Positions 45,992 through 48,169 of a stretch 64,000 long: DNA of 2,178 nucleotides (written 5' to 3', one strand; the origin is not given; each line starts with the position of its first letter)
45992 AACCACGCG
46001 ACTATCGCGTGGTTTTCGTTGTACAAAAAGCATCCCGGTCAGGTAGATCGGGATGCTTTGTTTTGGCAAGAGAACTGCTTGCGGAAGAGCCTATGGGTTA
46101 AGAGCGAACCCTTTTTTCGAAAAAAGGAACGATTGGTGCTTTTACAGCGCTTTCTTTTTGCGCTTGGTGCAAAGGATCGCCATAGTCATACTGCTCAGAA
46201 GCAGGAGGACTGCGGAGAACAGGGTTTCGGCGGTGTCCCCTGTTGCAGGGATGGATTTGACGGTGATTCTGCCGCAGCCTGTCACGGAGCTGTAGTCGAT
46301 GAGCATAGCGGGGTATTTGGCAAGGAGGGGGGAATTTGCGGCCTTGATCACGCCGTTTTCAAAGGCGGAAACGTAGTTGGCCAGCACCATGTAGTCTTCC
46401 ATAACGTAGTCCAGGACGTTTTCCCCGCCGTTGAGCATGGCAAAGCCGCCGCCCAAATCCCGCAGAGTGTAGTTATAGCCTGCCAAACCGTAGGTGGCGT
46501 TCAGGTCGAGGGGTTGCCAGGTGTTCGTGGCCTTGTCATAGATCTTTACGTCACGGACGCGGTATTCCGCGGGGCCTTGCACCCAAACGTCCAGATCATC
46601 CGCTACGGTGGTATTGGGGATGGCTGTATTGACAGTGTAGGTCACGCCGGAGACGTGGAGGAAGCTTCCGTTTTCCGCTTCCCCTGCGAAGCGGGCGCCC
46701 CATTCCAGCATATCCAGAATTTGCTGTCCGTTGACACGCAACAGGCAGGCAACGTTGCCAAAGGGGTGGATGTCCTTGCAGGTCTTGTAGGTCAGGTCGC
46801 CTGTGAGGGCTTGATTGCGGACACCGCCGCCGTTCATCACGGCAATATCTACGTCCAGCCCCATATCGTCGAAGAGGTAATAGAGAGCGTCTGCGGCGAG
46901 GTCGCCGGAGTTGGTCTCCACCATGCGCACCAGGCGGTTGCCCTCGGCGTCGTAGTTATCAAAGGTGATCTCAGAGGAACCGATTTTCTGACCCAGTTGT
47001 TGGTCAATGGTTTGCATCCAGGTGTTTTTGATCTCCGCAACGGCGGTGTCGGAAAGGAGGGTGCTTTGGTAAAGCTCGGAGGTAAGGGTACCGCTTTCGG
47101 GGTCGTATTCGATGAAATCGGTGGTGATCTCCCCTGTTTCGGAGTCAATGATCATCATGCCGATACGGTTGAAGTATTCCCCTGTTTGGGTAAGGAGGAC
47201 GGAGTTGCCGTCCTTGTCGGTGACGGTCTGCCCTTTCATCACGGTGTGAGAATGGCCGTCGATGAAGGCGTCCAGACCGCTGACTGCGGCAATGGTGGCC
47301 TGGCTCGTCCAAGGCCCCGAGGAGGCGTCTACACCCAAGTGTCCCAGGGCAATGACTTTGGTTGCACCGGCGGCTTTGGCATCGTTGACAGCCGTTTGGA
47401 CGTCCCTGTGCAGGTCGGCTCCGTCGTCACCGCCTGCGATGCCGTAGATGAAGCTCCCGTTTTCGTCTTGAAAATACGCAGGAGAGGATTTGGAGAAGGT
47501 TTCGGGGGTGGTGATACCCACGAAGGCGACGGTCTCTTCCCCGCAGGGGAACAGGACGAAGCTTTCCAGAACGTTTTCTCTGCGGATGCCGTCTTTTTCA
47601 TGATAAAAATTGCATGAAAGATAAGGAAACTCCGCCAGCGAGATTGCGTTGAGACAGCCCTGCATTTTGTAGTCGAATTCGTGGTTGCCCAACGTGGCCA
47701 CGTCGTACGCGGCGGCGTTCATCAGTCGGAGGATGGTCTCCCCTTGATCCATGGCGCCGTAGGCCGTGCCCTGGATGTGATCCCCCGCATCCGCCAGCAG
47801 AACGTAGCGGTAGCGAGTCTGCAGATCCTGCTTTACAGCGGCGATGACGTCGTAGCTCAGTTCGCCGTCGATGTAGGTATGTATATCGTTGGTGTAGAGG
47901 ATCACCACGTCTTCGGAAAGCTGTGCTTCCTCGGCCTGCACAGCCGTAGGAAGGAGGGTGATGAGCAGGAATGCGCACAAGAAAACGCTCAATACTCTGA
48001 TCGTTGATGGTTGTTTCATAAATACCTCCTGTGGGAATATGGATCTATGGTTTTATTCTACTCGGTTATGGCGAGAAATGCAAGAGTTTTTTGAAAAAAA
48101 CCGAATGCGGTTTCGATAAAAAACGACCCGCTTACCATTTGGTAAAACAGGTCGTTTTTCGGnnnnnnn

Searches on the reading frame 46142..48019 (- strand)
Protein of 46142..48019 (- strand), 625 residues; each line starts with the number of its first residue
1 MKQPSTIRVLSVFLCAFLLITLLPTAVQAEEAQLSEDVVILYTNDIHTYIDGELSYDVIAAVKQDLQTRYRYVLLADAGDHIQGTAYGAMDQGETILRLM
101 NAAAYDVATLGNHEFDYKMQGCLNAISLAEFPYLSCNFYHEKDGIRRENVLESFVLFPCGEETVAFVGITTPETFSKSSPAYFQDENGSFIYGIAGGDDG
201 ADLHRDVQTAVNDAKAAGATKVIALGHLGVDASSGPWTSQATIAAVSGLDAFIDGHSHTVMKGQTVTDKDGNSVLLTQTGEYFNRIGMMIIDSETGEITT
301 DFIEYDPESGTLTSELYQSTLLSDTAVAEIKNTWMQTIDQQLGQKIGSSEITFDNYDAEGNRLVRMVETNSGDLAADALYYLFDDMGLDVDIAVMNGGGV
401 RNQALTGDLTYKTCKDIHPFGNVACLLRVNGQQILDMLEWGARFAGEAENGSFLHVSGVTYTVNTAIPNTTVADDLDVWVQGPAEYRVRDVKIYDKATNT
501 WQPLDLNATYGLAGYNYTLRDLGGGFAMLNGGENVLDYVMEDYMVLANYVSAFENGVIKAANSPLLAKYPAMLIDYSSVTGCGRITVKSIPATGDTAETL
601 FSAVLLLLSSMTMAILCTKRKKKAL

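Call 11: search_protein_families(library=pfam, proteins=[window:46142-48019:-], max_evalue=0.01)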
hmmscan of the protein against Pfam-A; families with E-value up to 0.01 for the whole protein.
window:46142-48019:- (625 aa): 3 families
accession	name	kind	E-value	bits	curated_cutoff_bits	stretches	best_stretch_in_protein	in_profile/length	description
PF02872.23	5_nucleotid_C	-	3.5e-24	86.2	23.6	1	364-530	17-157/158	5'-nucleotidase, C-terminal domain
PF00149.33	Metallophos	-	1.5e-08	35.8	21.5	1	40-259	3-190/191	Calcineurin-like phosphoesterase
PF00746.26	Gram_pos_anchor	-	0.0025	18.2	20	1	588-623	7-42/43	LPXTG cell wall anchor motif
